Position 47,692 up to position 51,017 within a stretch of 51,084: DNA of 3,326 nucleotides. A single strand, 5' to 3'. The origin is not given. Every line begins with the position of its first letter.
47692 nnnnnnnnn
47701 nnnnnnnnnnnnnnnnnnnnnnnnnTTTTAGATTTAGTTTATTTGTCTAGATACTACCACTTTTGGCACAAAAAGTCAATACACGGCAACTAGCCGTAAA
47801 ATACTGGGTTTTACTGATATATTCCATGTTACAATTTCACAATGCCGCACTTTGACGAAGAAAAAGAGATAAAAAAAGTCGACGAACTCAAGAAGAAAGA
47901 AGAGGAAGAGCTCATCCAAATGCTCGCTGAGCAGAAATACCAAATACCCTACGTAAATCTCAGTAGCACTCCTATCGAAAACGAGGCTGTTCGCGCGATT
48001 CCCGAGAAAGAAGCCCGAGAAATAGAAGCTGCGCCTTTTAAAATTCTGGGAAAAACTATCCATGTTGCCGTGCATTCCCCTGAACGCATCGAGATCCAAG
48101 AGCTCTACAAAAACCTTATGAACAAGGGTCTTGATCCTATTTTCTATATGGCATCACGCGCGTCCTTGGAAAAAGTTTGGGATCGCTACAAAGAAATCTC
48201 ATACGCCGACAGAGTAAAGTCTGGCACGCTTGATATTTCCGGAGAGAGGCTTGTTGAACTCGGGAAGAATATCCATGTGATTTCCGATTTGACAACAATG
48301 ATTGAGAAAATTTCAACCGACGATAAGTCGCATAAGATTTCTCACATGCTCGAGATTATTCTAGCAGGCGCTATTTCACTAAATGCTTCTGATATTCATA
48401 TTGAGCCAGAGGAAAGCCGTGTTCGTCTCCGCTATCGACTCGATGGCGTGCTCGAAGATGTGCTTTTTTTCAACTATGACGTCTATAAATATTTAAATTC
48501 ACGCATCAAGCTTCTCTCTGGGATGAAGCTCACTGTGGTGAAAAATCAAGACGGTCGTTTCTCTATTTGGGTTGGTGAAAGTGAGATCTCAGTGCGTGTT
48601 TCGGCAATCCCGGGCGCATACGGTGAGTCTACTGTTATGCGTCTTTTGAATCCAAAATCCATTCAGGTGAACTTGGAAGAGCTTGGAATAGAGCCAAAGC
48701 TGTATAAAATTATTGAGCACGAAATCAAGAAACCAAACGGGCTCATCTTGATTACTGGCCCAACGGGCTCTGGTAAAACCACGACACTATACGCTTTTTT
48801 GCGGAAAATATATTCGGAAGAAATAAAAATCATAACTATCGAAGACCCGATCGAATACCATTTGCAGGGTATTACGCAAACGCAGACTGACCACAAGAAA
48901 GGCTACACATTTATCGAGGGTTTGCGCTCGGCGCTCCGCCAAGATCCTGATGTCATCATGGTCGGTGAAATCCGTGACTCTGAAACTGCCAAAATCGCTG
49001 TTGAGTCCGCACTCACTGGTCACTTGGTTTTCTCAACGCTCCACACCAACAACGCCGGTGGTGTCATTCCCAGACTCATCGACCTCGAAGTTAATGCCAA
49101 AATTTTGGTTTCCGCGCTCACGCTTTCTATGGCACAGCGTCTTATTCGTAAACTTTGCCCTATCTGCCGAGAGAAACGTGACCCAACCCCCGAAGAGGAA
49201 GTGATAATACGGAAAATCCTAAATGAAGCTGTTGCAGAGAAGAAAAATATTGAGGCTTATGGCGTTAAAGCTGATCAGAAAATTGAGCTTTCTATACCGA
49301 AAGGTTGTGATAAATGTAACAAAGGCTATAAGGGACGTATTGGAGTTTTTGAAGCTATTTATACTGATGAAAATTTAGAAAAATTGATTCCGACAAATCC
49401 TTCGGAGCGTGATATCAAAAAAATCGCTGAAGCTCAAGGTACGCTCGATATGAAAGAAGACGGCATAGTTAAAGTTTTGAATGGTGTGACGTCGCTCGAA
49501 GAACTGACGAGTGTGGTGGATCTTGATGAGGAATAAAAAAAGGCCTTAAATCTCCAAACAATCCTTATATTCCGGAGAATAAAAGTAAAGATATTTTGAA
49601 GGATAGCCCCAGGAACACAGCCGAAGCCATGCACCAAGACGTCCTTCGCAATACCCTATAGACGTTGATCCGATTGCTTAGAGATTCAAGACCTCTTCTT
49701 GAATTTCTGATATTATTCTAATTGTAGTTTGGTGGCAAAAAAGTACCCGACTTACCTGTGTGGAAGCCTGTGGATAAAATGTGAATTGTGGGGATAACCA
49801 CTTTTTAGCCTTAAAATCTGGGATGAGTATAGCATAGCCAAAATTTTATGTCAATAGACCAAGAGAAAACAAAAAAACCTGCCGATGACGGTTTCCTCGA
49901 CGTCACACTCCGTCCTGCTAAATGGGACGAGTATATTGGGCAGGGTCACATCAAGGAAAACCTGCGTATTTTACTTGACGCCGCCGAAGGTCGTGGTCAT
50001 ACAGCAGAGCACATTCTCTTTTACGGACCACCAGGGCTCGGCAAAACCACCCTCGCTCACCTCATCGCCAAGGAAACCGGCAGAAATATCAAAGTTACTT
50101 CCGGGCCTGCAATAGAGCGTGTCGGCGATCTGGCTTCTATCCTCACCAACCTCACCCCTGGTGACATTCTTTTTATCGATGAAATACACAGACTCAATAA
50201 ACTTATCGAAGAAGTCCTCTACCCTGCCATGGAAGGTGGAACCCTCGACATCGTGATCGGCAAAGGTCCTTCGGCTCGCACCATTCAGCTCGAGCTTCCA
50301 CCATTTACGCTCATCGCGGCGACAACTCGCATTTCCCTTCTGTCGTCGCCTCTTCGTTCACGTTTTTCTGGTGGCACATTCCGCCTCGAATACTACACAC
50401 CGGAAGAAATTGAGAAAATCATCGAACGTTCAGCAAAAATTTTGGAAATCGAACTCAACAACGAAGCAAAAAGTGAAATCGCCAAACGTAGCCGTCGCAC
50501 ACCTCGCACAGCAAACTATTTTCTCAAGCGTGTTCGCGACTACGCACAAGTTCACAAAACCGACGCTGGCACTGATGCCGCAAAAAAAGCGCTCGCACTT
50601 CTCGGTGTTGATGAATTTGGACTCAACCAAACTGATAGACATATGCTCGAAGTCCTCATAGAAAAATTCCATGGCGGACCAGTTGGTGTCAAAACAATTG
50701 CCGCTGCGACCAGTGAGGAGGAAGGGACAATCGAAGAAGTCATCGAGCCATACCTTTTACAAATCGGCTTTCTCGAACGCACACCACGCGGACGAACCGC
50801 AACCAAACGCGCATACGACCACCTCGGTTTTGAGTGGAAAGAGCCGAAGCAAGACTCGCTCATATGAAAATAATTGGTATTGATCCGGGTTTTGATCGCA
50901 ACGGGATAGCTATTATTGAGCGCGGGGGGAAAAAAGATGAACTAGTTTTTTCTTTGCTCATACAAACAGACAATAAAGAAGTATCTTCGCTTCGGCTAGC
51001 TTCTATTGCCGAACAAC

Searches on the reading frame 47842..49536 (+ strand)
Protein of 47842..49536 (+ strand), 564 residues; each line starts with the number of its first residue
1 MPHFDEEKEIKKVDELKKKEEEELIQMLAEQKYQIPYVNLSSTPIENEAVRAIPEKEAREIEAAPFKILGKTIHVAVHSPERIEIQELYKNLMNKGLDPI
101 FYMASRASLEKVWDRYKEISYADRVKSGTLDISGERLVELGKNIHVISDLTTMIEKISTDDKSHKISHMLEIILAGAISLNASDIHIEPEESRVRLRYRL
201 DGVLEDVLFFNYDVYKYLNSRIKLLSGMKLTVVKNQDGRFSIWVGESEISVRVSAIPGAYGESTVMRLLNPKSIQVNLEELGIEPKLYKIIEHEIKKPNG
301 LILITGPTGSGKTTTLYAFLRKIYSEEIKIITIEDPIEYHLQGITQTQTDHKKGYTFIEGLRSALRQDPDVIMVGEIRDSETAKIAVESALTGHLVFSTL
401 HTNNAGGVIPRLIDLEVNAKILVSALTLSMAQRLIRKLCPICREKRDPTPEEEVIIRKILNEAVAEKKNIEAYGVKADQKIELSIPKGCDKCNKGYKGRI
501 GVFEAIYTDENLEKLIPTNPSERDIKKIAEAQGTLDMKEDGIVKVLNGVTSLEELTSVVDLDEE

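Call 73: search_protein_families(library=pfam, proteins=[window:47842-49536:+], max_evalue=0.01)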
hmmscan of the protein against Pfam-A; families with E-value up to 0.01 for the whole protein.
window:47842-49536:+ (564 aa): 12 families
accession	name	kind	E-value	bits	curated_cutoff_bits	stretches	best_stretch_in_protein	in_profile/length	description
PF00437.27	T2SSE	-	6.4e-114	380.9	24.9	1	162-556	4-369/370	Type II/IV secretion system protein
PF05157.20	MshEN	-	2.9e-09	37.2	23.1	1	33-116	1-83/90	MshEN domain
PF20720.3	nSTAND3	-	4.1e-06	27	27.2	1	297-338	15-56/155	Novel STAND NTPase 3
PF25199.1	nSTAND_NTPase5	-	2.6e-05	24.5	34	1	287-353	28-97/145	Novel STAND NTPase 5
PF13173.12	AAA_14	-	6.7e-05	23.3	27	1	300-343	3-47/129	AAA domain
PF13191.12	AAA_16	-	0.00037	21.5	32.6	1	298-340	24-63/167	AAA ATPase domain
PF13401.12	AAA_22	-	0.00052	20.8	27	1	298-333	4-39/130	AAA domain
PF04851.21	ResIII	-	0.00099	19.5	22.5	1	289-342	13-68/164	Type III restriction enzyme, res subunit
PF13555.12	AAA_29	-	0.0022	18.2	27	1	298-319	21-42/61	P-loop containing region of AAA domain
PF00005.33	ABC_tran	-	0.0039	18.2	25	0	299-344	11-52/137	ABC transporter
PF12775.13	AAA_7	-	0.0081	16.2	25.8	0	300-333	34-67/181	P-loop containing dynein motor region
PF00910.28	RNA_helicase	-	0.0092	16.9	21.5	0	302-330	1-34/105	RNA helicase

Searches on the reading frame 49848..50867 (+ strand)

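Call 73: search_protein_families(library=pfam, proteins=[window:49848-50867:+], max_evalue=0.01)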
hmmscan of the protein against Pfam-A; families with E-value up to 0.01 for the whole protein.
window:49848-50867:+ (339 aa): 16 families
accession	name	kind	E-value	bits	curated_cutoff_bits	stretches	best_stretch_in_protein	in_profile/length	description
PF05496.18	RuvB_N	-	4.6e-70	234.9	27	1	21-174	1-154/159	Holliday junction DNA helicase RuvB P-loop domain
PF05491.19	RuvB_C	-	3e-26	91.6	24.7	1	256-326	1-71/72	RuvB C-terminal winged helix domain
PF17864.7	AAA_lid_4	-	6.8e-24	83.9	27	1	183-255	1-74/74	RuvB AAA lid domain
PF00004.35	AAA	-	1.9e-20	74.1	21.2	1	56-174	1-124/131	ATPase family associated with various cellular activities (AAA)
PF07728.20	AAA_5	-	1.9e-09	38.1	22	1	55-173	1-139/139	AAA domain (dynein-related subfamily)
PF13173.12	AAA_14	-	6.4e-05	23.4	27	1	56-137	5-95/129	AAA domain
PF13191.12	AAA_16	-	0.00017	22.6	32.6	1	39-91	9-63/167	AAA ATPase domain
PF01078.27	Mg_chelatase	-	0.00026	20.9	20.3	0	31-73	7-42/207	Magnesium chelatase, subunit ChlI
PF06068.19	TIP49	-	0.0003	20.5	23.8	1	27-84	24-81/347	TIP49 P-loop domain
PF13401.12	AAA_22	-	0.001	19.8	27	0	52-77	4-29/130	AAA domain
PF07724.20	AAA_2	-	0.0013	19.3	27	0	103-134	74-105/166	AAA domain (Cdc48 subfamily)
PF00910.28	RNA_helicase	-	0.0014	19.5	21.5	1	56-117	1-62/105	RNA helicase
PF14532.12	Sigma54_activ_2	-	0.0018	18.9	25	1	55-125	23-90/138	Sigma-54 interaction domain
PF05673.19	DUF815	-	0.0032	17.1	23.8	0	49-112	49-115/249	Protein of unknown function (DUF815)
PF00931.28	NB-ARC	-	0.0041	16.8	23.5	0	54-76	19-41/248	NB-ARC domain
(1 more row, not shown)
